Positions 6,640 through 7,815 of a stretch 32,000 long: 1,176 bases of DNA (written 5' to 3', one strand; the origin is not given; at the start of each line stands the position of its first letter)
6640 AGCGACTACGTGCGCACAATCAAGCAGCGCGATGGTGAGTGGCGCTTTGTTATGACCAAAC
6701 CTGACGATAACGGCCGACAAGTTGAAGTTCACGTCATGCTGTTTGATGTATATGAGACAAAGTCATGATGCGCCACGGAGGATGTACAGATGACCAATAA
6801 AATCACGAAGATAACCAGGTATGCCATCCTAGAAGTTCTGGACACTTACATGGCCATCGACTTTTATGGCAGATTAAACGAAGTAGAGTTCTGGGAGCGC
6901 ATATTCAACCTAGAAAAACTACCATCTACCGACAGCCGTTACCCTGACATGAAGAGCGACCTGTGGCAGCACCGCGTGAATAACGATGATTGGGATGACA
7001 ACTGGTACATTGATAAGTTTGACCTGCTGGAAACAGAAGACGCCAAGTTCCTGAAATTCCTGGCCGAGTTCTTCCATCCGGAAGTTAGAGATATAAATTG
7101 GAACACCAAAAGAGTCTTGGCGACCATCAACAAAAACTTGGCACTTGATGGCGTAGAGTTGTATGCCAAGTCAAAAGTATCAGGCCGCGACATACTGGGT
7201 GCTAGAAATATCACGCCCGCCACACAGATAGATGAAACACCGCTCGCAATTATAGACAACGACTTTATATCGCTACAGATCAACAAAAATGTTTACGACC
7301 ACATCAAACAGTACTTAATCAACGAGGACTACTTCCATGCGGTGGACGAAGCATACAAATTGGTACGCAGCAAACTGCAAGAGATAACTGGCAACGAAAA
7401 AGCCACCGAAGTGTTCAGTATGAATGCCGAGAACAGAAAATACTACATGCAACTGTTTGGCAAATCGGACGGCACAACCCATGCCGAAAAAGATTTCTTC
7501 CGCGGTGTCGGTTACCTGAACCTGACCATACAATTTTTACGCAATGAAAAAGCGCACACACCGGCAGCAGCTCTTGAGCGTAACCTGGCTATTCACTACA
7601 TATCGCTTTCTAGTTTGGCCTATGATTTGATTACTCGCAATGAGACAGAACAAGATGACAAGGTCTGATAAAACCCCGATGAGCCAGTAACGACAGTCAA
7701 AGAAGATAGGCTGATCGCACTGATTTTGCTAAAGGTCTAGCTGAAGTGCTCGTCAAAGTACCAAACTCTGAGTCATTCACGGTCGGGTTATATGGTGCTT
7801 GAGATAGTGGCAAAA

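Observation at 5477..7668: Candidate two-gene defence module: novel N-terminal domain fused to a PD-(D/E)xK nuclease, plus an AbiJ-like HEPN protein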

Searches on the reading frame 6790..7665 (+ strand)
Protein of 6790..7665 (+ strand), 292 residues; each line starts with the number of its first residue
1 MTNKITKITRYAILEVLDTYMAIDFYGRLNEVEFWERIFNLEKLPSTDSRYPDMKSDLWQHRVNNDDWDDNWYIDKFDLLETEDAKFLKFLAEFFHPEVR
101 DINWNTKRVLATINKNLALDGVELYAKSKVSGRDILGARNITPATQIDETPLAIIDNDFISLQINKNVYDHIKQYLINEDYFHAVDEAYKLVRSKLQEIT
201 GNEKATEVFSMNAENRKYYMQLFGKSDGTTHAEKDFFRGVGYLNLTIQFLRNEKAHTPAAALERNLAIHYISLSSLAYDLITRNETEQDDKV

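Call 7: search_protein_families(library=pfam, proteins=[window:6790-7665:+], max_evalue=1)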
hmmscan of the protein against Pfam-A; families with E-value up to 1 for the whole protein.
window:6790-7665:+ (292 aa): 2 families
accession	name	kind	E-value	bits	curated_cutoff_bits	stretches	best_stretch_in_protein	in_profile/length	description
PF18860.6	AbiJ_NTD3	-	1.1e-41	142.5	32.5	1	4-146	1-143/167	AbiJ N-terminal domain 3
PF09509.15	Hypoth_Ymh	-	2.8e-12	47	25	1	164-277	3-115/119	Protein of unknown function (Hypoth_ymh)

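Call 8: search_protein_families(library=padloc, proteins=[window:6790-7665:+], max_evalue=1)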
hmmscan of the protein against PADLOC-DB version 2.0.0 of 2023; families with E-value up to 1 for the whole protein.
window:6790-7665:+ (292 aa): 3 families
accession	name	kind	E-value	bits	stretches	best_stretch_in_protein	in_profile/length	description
PDLC04240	PDC-M01A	-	2.9e-07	27.4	1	31-119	34-131/639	-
PDLC03987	PD-Lambda-3_B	-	7.6e-05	20.1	1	162-260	140-237/270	-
PDLC03988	PD-Lambda-3_B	-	0.0029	15.1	1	164-203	142-181/222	-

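Call 9: search_protein_families(library=ncbifam, proteins=[window:6790-7665:+], max_evalue=1)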
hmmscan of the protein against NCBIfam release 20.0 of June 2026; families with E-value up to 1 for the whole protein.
window:6790-7665:+ (292 aa): 3 families
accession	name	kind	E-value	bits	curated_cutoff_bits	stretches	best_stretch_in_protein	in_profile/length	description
TIGR02391.1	hypoth_ymh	hypoth_equivalog_domain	4.8e-21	75.1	39.45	1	164-284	1-123/125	TIGR02391 family protein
NF045589.1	Cterm_S41_CtpB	exception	0.0039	15.9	633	1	142-200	37-93/416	carboxyl-terminal processing protease CtpB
NF045590.1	Cterm_S41_CtpC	exception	0.043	12.6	665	1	142-199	36-91/418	carboxyl-terminal processing protease CtpC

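Call 14: find_homologous_proteins(query=window:6790-7665:+)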
Query window:6790-7665:+ (292 aa): 834 proteins with E <= 0.001 among 1247 candidates; the best 120 are listed.
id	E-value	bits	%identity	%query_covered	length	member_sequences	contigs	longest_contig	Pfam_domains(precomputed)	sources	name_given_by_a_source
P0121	9.5e-190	647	99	100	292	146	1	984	PF09509.16,PF18860.8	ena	-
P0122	3.2e-185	632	97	100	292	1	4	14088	PF09509.16,PF18860.8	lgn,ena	-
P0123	3.8e-185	632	97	100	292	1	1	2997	PF09509.16,PF18860.8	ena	-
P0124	8.4e-184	627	96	100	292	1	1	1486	PF09509.16,PF18860.8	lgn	-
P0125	1.3e-182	624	96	100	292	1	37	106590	PF09509.16,PF18860.8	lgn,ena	-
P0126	1.4e-182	623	96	100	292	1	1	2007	PF09509.16,PF18860.8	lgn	-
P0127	1.6e-182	623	96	100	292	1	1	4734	PF09509.16,PF18860.8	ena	-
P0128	1.7e-182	623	95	100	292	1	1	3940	PF09509.16,PF18860.8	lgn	-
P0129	4.4e-182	622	95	100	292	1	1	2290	PF09509.16,PF18860.8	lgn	-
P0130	4.9e-182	622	95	100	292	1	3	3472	PF09509.16,PF18860.8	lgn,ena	-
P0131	4.9e-182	622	95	100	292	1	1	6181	PF09509.16,PF18860.8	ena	-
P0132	5.2e-182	622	95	100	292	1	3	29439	PF09509.16,PF18860.8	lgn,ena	-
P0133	5.2e-182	622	95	100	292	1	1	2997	PF09509.16,PF18860.8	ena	-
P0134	1.4e-181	620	95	100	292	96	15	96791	PF09509.16,PF18860.8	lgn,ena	-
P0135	2.4e-181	619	95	100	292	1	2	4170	PF09509.16,PF18860.8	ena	-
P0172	9.2e-174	595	93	98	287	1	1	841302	PF09509.16,PF18860.8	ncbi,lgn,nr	ncbi:MAG: TIGR02391 family protein [Candidatus Nanosynbacter sp. HMT-348_TM7c-JB]|nr:MAG: TIGR02391 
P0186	1.2e-162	558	86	98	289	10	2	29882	PF09509.16,PF18860.8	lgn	-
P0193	2.6e-159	547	82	99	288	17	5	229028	PF09509.16,PF18860.8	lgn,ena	-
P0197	8.6e-157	539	81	98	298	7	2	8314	PF09509.16,PF18860.8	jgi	jgi:uncharacterized protein (TIGR02391 family)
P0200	8.5e-155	532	81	99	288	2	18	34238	PF09509.16,PF18860.8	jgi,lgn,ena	-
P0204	1.0e-116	407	64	98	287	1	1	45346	PF09509.16,PF18860.8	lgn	-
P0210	3.1e-110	386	60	98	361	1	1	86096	PF09509.16,PF18860.8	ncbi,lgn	ncbi:MAG: TIGR02391 family protein [Patescibacteria group bacterium]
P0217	1.8e-68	249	44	98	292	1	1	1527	PF09509.16,PF18860.8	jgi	jgi:uncharacterized protein (TIGR02391 family)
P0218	3.7e-66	241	44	98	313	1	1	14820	PF09509.16,PF18860.8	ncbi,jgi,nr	ncbi:MAG: TIGR02391 family protein [Candidatus Nomurabacteria bacterium]|jgi:uncharacterized protein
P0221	6.7e-52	195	61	51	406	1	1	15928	PF09509.16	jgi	jgi:uncharacterized protein (TIGR02391 family)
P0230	6.1e-48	182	62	46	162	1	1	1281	PF09509.16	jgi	jgi:uncharacterized protein (TIGR02391 family)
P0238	1.0e-46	178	55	56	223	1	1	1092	PF09509.16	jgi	jgi:uncharacterized protein (TIGR02391 family)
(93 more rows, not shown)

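Call 17: find_encoding_contigs(protein=P0172, flank=8000, max_places=4)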
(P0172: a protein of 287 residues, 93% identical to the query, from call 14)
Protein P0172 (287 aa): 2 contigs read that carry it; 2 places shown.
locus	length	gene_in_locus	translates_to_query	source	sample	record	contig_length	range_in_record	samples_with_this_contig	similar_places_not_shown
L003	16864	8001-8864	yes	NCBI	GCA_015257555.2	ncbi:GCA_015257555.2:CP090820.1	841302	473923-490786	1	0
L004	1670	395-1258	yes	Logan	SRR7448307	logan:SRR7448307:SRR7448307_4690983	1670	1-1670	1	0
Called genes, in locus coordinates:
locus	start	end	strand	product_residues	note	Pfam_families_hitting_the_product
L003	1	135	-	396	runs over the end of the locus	PF03129:HGTP_anticodon (weak)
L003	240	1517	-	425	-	-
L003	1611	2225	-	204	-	PF00588:SpoU_methylase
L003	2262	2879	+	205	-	PF04138:GtrA_DPMS_TM (weak)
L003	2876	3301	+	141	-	-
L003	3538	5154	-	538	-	PF01565:FAD_binding_4, PF02913:FAD-oxidase_C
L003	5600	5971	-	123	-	-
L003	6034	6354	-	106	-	PF04993:TfoX_N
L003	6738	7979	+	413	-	-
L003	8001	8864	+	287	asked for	PF18860:AbiJ_NTD3, PF09509:Hypoth_Ymh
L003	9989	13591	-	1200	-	PF13086:AAA_11 (faint), PF13245:AAA_19 (faint), PF13604:AAA_30 (faint), PF13087:AAA_12, PF18741:MTES_1575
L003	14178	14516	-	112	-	-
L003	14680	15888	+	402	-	PF00579:tRNA-synt_1b, PF22421:SYY_C-terminal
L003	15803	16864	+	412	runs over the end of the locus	PF07907:YibE_F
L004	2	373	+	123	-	?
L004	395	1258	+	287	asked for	PF18860:AbiJ_NTD3, PF09509:Hypoth_Ymh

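Call 28: find_encoding_contigs(protein=P0204, flank=6000, max_places=3)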
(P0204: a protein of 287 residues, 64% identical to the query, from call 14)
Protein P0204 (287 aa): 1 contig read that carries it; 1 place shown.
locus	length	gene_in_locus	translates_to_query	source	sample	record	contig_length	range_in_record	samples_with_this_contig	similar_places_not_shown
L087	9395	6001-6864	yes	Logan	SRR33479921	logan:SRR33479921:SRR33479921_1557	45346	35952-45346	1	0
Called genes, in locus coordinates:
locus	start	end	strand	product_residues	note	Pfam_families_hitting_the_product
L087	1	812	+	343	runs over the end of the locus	-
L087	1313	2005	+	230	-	PF13302:Acetyltransf_3, PF00583:Acetyltransf_1 (weak)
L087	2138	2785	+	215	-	PF20582:UPF0758_N, PF04002:RadC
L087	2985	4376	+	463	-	PF12161:HsdM_N, PF02384:N6_Mtase, PF07669:Eco57I (weak)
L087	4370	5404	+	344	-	PF13310:Virulence_RhuM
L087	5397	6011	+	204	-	-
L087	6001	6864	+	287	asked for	PF18860:AbiJ_NTD3, PF09509:Hypoth_Ymh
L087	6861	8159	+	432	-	PF07693:KAP_NTPase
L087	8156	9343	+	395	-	PF01420:Methylase_S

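Call 29: find_encoding_contigs(protein=P0210, flank=6000, max_places=3)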
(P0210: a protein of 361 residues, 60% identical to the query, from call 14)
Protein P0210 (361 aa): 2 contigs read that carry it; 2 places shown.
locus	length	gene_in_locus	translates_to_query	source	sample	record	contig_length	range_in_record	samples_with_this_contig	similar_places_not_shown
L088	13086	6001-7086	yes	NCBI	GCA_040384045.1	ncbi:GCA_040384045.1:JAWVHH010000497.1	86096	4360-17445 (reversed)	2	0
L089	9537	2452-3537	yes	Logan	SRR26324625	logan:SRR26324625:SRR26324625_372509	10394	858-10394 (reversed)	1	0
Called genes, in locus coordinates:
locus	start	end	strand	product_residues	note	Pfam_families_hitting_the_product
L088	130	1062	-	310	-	PF12146:Hydrolase_4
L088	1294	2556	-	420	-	PF00768:Peptidase_S11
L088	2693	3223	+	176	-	-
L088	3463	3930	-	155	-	-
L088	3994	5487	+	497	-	PF12161:HsdM_N, PF02384:N6_Mtase, PF01170:UPF0020 (faint)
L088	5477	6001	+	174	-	-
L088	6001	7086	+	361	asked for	PF18860:AbiJ_NTD3, PF09509:Hypoth_Ymh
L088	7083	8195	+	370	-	PF01420:Methylase_S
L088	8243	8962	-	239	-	-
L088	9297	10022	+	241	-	PF01381:HTH_3, PF13560:HTH_31, PF13274:SocA_Panacea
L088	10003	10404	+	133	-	-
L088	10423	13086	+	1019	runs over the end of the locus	PF04313:HSDR_N, PF04851:ResIII, PF18766:SWI2_SNF2, PF22679:T1R_D3-like, PF11867:T1RH-like_C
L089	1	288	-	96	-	?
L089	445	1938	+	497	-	PF12161:HsdM_N, PF02384:N6_Mtase, PF01170:UPF0020 (faint)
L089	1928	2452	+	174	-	-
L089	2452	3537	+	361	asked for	PF18860:AbiJ_NTD3, PF09509:Hypoth_Ymh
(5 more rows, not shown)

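Call 30: find_encoding_contigs(protein=P0193, flank=6000, max_places=4)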
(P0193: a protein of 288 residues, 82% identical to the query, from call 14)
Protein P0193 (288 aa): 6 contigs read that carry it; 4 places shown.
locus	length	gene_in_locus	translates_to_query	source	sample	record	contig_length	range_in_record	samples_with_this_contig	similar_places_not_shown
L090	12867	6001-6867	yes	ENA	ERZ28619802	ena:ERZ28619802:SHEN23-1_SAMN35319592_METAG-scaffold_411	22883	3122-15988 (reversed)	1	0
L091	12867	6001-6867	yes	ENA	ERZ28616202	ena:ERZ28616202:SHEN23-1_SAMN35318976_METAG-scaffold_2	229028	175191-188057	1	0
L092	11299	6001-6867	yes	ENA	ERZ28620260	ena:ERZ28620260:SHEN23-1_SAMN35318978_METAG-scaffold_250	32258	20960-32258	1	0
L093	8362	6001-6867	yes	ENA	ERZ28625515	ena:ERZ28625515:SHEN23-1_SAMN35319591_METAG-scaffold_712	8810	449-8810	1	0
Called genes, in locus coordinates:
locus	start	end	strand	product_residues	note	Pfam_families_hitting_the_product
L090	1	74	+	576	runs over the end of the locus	PF03235:GmrSD_N, PF07510:GmrSD_C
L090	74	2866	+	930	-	PF20464:MmeI_N, PF20465:MmeI_hel, PF02384:N6_Mtase (faint), PF20473:MmeI_Mtase, PF07669:Eco57I (weak), PF20466:MmeI_TRD, PF20467:MmeI_C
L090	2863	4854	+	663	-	PF00270:DEAD (weak), PF04851:ResIII (weak)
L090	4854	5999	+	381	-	PF10544:T5orf172, PF13455:MUG113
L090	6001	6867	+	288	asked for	PF18860:AbiJ_NTD3, PF09509:Hypoth_Ymh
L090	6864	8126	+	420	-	-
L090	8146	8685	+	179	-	-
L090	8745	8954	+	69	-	-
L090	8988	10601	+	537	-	PF00239:Resolvase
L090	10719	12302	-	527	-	PF01565:FAD_binding_4, PF02913:FAD-oxidase_C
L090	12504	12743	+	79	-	-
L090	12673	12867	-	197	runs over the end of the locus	PF05901:Excalibur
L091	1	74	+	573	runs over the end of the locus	PF03235:GmrSD_N, PF07510:GmrSD_C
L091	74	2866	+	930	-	PF20464:MmeI_N, PF20465:MmeI_hel, PF02384:N6_Mtase (faint), PF20473:MmeI_Mtase, PF07669:Eco57I (weak), PF20466:MmeI_TRD, PF20467:MmeI_C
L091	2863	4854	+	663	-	PF00270:DEAD (weak), PF04851:ResIII (weak)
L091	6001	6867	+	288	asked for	PF18860:AbiJ_NTD3, PF09509:Hypoth_Ymh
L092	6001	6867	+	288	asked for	PF18860:AbiJ_NTD3, PF09509:Hypoth_Ymh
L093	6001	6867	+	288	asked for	PF18860:AbiJ_NTD3, PF09509:Hypoth_Ymh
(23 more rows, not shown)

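Call 51: search_protein_families(library=pfam, proteins=[L090:6864-8123:+, L090:4854-5996:+, L087:5397-6008:+, L088:5477-5998:+], max_evalue=0.01)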
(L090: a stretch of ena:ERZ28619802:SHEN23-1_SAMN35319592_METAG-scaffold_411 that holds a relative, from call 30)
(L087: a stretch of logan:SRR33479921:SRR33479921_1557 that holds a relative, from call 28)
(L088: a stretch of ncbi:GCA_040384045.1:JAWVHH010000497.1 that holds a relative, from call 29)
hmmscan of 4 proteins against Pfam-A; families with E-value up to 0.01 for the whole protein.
L090:6864-8123:+ (420 aa): 0 families

L090:4854-5996:+ (381 aa): 2 families
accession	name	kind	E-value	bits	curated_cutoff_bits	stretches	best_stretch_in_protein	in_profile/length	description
PF13455.12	MUG113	-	9.1e-11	42.6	22.3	1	272-360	1-72/73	Meiotically up-regulated gene 113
PF10544.15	T5orf172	-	5.4e-10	40.1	20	1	251-361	1-100/101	T5orf172 domain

L087:5397-6008:+ (204 aa): 0 families

L088:5477-5998:+ (174 aa): 0 families

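Call 64: find_encoding_contigs(protein=P0186, flank=6000, max_places=2)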
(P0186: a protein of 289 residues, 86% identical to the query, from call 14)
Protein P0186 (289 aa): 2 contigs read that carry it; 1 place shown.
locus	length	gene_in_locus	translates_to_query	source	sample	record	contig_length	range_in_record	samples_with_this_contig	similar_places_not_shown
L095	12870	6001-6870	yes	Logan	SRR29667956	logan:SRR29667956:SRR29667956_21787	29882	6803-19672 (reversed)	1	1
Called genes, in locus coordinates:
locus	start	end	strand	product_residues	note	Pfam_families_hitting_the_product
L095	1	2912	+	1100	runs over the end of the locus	PF13091:PLDc_2, PF04851:ResIII (faint), PF00270:DEAD (faint), PF00176:SNF2-rel_dom, PF00271:Helicase_C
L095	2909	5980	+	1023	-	PF25120:DUF7814 (faint), PF20473:MmeI_Mtase (faint), PF07669:Eco57I, PF02384:N6_Mtase (weak)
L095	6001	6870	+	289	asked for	PF18860:AbiJ_NTD3, PF09509:Hypoth_Ymh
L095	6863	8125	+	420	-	-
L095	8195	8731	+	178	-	-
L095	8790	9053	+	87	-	-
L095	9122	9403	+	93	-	PF04026:SpoVG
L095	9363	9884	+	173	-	PF21984:DnaD_N, PF13730:HTH_36 (weak)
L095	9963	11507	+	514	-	PF00239:Resolvase, PF07508:Recombinase, PF13408:Zn_ribbon_recom (weak)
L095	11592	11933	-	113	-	PF01726:LexA_DNA_bind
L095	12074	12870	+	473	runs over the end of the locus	PF13727:CoA_binding_3, PF02397:Bac_transf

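Call 65: find_encoding_contigs(protein=P0200, flank=6000, max_places=4)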
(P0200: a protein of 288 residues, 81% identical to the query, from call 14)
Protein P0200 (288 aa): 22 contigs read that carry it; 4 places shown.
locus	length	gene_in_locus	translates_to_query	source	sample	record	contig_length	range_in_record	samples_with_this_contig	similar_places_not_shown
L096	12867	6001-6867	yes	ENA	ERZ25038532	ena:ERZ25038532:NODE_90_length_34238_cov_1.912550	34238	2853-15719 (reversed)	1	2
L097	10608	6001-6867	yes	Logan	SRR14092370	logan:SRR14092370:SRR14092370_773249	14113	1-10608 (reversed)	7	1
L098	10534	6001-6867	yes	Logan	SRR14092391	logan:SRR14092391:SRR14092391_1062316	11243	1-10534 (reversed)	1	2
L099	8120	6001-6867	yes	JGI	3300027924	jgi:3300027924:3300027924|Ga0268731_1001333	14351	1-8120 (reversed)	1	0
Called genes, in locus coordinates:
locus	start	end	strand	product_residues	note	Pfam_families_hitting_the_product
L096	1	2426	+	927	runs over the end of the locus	PF20464:MmeI_N, PF20465:MmeI_hel, PF02384:N6_Mtase (weak), PF20473:MmeI_Mtase, PF07669:Eco57I, PF20466:MmeI_TRD, PF20467:MmeI_C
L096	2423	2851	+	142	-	-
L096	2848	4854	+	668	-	PF00270:DEAD (weak), PF04851:ResIII (weak)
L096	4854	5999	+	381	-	PF10544:T5orf172, PF13455:MUG113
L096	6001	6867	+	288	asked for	PF18860:AbiJ_NTD3, PF09509:Hypoth_Ymh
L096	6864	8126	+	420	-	-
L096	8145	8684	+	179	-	-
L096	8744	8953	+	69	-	-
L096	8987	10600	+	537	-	PF00239:Resolvase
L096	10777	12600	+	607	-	PF00009:GTP_EFTU, PF01926:MMR_HSR1 (weak), PF03144:GTP_EFTU_D2, PF22042:EF-G_D2, PF00679:EFG_C, PF21018:BipA_C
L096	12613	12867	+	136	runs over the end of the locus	PF00293:NUDIX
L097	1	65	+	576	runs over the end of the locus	PF03235:GmrSD_N, PF07510:GmrSD_C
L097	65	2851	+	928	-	PF20464:MmeI_N, PF20465:MmeI_hel, PF02384:N6_Mtase (faint), PF20473:MmeI_Mtase, PF07669:Eco57I, PF20466:MmeI_TRD, PF20467:MmeI_C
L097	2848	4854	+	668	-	PF00270:DEAD (weak), PF04851:ResIII (weak)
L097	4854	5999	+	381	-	PF10544:T5orf172, PF13455:MUG113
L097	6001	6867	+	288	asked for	PF18860:AbiJ_NTD3, PF09509:Hypoth_Ymh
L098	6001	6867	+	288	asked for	PF18860:AbiJ_NTD3, PF09509:Hypoth_Ymh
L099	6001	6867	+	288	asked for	PF18860:AbiJ_NTD3, PF09509:Hypoth_Ymh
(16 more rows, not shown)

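Call 75: find_related_loci(query=A3, collection=metagenome_contigs, flank=4000)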
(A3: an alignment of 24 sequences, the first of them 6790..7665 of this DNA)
Query A3 (292 aa) in metagenome_contigs; peptide patterns used: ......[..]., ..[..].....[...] (x = any residue, [..] = any of these).
128 stretches matched a pattern; 83 encode a relative of the query (tblastn E <= 1e-3); the best 80 are kept; 80 distinct loci.
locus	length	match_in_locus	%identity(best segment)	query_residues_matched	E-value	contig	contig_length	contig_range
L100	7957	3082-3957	100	1-292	0e+0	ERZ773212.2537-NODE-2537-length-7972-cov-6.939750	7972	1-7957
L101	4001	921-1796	100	1-292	0e+0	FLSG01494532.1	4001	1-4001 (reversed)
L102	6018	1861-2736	100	1-292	0e+0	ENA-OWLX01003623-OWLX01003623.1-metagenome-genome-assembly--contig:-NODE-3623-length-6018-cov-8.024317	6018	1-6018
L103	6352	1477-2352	100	1-292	0e+0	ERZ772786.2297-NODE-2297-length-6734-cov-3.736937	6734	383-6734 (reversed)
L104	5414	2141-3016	96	1-292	0e+0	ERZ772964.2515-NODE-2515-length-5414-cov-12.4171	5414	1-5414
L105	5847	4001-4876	96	1-292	0e+0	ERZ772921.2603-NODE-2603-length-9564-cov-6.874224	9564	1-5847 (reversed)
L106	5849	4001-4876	96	1-292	0e+0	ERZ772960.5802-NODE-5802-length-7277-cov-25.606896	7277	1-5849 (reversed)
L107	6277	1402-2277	95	1-292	0e+0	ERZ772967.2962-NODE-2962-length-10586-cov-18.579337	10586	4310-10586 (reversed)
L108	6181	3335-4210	95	1-292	0e+0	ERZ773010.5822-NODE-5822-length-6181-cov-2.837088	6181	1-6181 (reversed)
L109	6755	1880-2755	95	1-292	0e+0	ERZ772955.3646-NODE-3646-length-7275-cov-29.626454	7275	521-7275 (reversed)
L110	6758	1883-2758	95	1-292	0e+0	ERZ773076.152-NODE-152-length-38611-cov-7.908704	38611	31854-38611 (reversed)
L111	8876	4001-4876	94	1-292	0e+0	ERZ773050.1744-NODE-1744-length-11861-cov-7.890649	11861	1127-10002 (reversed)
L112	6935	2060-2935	94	1-292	0e+0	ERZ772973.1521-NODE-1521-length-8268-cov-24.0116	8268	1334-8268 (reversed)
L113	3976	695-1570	94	1-292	0e+0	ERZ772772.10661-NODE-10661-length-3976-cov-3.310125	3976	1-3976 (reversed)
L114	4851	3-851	93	10-292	3e-180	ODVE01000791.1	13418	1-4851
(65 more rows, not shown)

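Call 102: find_related_loci(query=A3, collection=viral_contigs, flank=3000)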
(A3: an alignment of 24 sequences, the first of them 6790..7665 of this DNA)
Query A3 (292 aa) in viral_contigs; peptide patterns used: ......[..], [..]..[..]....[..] (x = any residue, [..] = any of these).
24 stretches matched a pattern, but none encodes a relative of the query by tblastn (E <= 1e-3).
